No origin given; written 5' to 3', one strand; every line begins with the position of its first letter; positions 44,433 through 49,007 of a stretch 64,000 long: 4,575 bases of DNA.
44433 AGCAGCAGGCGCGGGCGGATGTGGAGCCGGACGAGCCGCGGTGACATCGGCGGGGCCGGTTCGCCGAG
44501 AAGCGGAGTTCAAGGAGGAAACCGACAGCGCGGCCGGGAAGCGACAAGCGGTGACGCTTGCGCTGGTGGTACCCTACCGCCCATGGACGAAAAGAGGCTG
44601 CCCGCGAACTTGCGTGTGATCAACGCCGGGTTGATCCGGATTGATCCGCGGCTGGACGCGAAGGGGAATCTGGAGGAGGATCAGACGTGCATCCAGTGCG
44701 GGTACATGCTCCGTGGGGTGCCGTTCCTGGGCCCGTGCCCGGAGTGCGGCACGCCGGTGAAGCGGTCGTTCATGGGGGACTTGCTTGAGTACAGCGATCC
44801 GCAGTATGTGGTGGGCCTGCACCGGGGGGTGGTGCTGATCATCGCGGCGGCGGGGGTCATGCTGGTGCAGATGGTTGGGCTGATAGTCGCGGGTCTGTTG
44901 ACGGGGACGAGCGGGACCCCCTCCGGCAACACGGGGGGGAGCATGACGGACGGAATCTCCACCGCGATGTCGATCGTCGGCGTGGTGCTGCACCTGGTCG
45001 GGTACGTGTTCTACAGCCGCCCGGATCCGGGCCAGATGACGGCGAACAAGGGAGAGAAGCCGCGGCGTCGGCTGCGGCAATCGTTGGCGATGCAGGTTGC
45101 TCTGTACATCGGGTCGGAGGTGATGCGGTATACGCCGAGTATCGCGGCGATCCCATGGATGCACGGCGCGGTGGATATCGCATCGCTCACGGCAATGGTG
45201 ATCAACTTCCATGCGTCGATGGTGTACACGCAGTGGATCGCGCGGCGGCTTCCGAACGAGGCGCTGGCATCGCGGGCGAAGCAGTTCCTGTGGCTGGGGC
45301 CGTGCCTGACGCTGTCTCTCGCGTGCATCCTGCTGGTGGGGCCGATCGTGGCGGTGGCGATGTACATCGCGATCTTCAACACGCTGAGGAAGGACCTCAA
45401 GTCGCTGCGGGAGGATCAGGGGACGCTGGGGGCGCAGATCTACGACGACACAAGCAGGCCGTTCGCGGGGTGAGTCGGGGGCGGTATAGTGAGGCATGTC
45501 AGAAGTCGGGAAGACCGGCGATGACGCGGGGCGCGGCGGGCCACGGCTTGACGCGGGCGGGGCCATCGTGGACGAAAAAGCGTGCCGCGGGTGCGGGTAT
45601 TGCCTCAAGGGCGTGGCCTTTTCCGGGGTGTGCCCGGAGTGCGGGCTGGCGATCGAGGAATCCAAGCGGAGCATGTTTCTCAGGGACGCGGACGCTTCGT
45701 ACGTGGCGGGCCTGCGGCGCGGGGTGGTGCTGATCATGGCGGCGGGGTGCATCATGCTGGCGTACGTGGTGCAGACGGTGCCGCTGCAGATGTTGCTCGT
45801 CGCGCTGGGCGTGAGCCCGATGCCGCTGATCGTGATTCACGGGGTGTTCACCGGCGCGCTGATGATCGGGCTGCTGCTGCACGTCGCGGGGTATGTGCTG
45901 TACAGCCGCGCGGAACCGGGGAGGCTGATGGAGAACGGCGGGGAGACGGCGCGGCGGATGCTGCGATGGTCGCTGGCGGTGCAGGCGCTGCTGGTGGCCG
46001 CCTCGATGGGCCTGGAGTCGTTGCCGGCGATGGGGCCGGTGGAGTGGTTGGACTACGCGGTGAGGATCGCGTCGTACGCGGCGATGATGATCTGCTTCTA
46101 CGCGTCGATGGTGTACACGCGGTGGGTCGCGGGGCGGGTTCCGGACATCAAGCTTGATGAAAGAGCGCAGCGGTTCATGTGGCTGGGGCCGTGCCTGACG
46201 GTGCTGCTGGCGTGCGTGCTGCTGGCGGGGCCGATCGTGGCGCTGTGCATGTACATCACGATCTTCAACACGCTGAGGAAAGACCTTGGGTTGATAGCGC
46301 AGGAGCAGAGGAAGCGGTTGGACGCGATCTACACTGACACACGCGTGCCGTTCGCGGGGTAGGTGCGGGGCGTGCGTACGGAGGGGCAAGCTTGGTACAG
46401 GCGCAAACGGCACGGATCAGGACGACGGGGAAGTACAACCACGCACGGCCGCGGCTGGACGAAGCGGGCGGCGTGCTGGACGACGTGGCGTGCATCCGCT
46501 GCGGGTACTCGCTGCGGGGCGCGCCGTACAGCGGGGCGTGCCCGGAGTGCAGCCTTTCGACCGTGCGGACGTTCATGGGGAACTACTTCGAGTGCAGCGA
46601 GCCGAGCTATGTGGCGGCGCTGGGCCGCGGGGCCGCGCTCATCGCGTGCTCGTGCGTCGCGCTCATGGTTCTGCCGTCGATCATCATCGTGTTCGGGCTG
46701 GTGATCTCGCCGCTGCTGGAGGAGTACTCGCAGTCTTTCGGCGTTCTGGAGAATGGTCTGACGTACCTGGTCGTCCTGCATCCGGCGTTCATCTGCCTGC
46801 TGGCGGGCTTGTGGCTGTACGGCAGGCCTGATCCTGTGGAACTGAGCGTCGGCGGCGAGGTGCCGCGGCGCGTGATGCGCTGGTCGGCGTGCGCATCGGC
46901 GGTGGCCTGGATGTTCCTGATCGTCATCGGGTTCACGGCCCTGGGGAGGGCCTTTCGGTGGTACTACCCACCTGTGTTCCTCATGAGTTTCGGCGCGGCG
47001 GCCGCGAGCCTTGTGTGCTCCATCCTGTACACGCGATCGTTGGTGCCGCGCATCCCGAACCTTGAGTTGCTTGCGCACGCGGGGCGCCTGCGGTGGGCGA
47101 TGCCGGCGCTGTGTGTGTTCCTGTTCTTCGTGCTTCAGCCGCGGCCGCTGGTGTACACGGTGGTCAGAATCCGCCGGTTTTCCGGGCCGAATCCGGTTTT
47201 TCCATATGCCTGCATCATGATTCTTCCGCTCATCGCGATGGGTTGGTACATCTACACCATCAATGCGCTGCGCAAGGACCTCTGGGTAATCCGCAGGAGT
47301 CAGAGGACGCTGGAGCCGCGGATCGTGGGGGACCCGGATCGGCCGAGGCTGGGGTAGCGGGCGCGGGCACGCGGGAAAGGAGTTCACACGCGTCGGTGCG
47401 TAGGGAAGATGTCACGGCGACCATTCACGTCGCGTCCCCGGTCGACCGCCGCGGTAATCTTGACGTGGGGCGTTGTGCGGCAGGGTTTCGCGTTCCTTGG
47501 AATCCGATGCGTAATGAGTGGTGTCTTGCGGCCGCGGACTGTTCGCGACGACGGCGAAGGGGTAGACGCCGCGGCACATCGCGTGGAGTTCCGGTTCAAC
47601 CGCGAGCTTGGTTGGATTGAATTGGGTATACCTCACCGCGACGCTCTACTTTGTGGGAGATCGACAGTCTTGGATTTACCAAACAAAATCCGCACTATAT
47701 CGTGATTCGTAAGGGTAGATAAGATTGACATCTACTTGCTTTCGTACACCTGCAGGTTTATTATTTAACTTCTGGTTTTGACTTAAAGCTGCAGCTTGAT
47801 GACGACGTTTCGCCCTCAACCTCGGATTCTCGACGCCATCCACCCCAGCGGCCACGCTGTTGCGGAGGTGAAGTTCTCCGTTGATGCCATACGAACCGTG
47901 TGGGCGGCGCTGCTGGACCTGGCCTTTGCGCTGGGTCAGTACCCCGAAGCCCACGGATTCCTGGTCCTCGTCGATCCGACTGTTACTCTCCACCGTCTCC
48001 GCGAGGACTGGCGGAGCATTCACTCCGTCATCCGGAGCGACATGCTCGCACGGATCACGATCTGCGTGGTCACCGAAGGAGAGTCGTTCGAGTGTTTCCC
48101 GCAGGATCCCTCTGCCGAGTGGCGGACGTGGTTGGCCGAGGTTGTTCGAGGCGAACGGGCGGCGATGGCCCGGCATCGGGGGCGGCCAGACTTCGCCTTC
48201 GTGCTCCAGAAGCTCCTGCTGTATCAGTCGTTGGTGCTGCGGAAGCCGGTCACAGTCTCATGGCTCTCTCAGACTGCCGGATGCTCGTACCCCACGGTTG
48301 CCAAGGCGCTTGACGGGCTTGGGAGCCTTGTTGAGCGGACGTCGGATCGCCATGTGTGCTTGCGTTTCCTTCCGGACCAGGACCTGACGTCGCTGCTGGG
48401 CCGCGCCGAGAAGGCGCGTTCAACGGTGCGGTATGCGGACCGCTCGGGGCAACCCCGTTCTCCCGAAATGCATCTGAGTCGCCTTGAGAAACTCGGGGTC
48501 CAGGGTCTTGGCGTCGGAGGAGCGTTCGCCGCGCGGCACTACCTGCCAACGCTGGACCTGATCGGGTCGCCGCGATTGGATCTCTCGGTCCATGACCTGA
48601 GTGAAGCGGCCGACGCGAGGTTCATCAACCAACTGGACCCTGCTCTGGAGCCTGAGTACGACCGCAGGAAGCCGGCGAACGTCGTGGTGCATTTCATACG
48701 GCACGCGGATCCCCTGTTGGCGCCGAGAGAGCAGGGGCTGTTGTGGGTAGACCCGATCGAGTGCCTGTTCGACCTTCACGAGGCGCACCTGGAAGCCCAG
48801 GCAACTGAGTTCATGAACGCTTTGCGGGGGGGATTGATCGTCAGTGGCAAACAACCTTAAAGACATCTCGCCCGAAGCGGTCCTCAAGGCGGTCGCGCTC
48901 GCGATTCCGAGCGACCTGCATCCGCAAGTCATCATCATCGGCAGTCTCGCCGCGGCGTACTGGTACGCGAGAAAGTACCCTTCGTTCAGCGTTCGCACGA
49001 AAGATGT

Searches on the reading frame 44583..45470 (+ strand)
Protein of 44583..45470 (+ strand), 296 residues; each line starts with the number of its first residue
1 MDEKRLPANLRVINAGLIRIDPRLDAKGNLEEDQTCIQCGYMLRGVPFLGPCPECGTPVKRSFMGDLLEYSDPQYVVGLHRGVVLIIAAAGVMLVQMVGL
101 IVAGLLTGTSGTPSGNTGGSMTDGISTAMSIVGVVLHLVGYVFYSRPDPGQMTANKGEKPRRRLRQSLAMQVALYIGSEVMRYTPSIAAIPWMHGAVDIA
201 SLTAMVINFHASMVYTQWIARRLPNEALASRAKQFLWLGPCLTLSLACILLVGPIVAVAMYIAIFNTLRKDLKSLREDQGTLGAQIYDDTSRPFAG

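Call 4: search_protein_families(library=pfam, proteins=[window:44583-45470:+], max_evalue=0.1)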
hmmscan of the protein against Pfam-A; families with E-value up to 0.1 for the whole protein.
window:44583-45470:+ (296 aa): 6 families
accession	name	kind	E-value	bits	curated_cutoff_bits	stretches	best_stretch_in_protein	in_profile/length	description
PF13240.11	Zn_Ribbon_1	-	0.0019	18.4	25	0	29-43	9-23/23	zinc-ribbon domain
PF12698.13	ABC2_membrane_3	-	0.013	15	31.6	0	84-145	224-289/347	ABC-2 family transporter protein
PF12773.13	DZR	-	0.016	15.8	27.3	1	31-61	10-36/45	Double zinc ribbon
PF23455.1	DUF7129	-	0.016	15.4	30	1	36-60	14-38/45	Domain of unknown function (DUF7129)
PF23046.1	tSH3-B_UBE2O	-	0.033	14.3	22.4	1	158-226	39-111/139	UBE2O, tandem tSH3-B domain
PF03119.21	DNA_ligase_ZBD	-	0.061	13.7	25.8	0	52-61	2-11/27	NAD-dependent DNA ligase C4 zinc finger domain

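Call 8: search_protein_families(library=ncbifam, proteins=[window:44583-45470:+], max_evalue=0.1)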
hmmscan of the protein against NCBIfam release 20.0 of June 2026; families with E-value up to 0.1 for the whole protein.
window:44583-45470:+ (296 aa): 3 families
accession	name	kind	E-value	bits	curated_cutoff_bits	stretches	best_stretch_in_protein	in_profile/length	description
NF033497.1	rubre_like_arch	subfamily_domain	0.0041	16.8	32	1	36-60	3-27/34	rubrerythrin-like domain-containing protein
NF041909.1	HVO_2753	equivalog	0.01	15.7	80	1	31-61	7-38/59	HVO_2753 family zinc finger protein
NF009146.0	PRK12496.1-3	equivalog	0.069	12.8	268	0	34-60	123-149/162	hypothetical protein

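Call 9: find_homologous_proteins(query=window:44583-45470:+, max_evalue=0.001)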
Query window:44583-45470:+ (296 aa): 5 proteins with E <= 0.001 among 2889 candidates.
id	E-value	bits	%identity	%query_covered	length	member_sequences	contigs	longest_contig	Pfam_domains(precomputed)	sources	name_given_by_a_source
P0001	1.8e-194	663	100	100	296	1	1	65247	-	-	-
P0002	7.8e-70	254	48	94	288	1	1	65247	-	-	-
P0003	4.9e-43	166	34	84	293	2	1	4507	-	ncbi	-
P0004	3.0e-37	147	37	85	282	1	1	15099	-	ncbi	-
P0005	1.1e-14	73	30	73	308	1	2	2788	-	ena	-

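Call 57: search_protein_families(library=padloc, proteins=[window:44583-45470:+], max_evalue=0.01)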
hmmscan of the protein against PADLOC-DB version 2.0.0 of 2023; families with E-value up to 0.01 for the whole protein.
window:44583-45470:+ (296 aa): 0 families

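Call 58: search_protein_families(library=phrogs, proteins=[window:44583-45470:+], max_evalue=0.01)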
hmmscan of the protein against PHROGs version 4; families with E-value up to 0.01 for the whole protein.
window:44583-45470:+ (296 aa): 1 family
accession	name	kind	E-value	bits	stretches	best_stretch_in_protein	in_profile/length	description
phrog_13992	-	unknown function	0.0093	16.9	0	95-184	9-96/153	-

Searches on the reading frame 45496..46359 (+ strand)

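Call 4: search_protein_families(library=pfam, proteins=[window:45496-46359:+], max_evalue=0.1)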
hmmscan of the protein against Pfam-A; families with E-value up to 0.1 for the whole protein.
window:45496-46359:+ (288 aa): 2 families
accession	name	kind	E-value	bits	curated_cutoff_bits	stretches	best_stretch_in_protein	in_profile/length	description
PF13237.11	Fer4_10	-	0.04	14.3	25.5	1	24-61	3-22/53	4Fe-4S dicluster domain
PF01169.24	GDT1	-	0.058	14.2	27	0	183-217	31-60/75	Divalent cation/proton antiporter GDT1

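Call 8: search_protein_families(library=ncbifam, proteins=[window:45496-46359:+], max_evalue=0.1)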
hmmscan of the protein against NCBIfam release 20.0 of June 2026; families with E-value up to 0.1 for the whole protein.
window:45496-46359:+ (288 aa): 1 family
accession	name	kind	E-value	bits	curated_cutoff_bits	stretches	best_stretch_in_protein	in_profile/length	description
NF011569.0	PRK14993.1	equivalog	0.076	12.4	416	0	21-41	123-143/244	tetrathionate reductase subunit TtrB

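Call 57: search_protein_families(library=padloc, proteins=[window:45496-46359:+], max_evalue=0.01)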
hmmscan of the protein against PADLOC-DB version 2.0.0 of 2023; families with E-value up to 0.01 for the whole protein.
window:45496-46359:+ (288 aa): 0 families

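Call 58: search_protein_families(library=phrogs, proteins=[window:45496-46359:+], max_evalue=0.01)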
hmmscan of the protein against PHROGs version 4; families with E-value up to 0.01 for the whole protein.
window:45496-46359:+ (288 aa): 0 families

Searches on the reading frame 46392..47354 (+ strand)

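Call 4: search_protein_families(library=pfam, proteins=[window:46392-47354:+], max_evalue=0.1)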
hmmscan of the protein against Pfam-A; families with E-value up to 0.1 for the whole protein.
window:46392-47354:+ (321 aa): 0 families

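Call 8: search_protein_families(library=ncbifam, proteins=[window:46392-47354:+], max_evalue=0.1)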
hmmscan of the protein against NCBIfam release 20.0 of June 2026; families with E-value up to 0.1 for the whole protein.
window:46392-47354:+ (321 aa): 1 family
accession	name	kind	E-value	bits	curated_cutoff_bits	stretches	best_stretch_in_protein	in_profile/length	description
NF033497.1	rubre_like_arch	subfamily_domain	0.016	14.9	32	1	34-54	3-23/34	rubrerythrin-like domain-containing protein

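Call 57: search_protein_families(library=padloc, proteins=[window:46392-47354:+], max_evalue=0.01)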
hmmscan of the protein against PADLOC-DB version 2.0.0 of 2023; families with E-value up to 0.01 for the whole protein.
window:46392-47354:+ (321 aa): 0 families

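Call 58: search_protein_families(library=phrogs, proteins=[window:46392-47354:+], max_evalue=0.01)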
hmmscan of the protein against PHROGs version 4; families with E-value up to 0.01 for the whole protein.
window:46392-47354:+ (321 aa): 0 families

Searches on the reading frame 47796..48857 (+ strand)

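Call 4: search_protein_families(library=pfam, proteins=[window:47796-48857:+], max_evalue=0.1)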
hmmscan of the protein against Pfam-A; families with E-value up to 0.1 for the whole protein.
window:47796-48857:+ (354 aa): 1 family
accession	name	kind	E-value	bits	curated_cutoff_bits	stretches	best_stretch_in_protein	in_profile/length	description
PF01978.25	TrmB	-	0.063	13.6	25.6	0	142-177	13-48/68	Sugar-specific transcriptional regulator TrmB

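Call 8: search_protein_families(library=ncbifam, proteins=[window:47796-48857:+], max_evalue=0.1)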
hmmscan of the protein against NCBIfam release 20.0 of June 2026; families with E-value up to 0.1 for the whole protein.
window:47796-48857:+ (354 aa): 0 families

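Call 57: search_protein_families(library=padloc, proteins=[window:47796-48857:+], max_evalue=0.01)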
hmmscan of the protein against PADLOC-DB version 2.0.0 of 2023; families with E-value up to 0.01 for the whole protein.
window:47796-48857:+ (354 aa): 0 families

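Call 58: search_protein_families(library=phrogs, proteins=[window:47796-48857:+], max_evalue=0.01)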
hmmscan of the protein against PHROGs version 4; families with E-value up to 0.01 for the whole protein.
window:47796-48857:+ (354 aa): 0 families
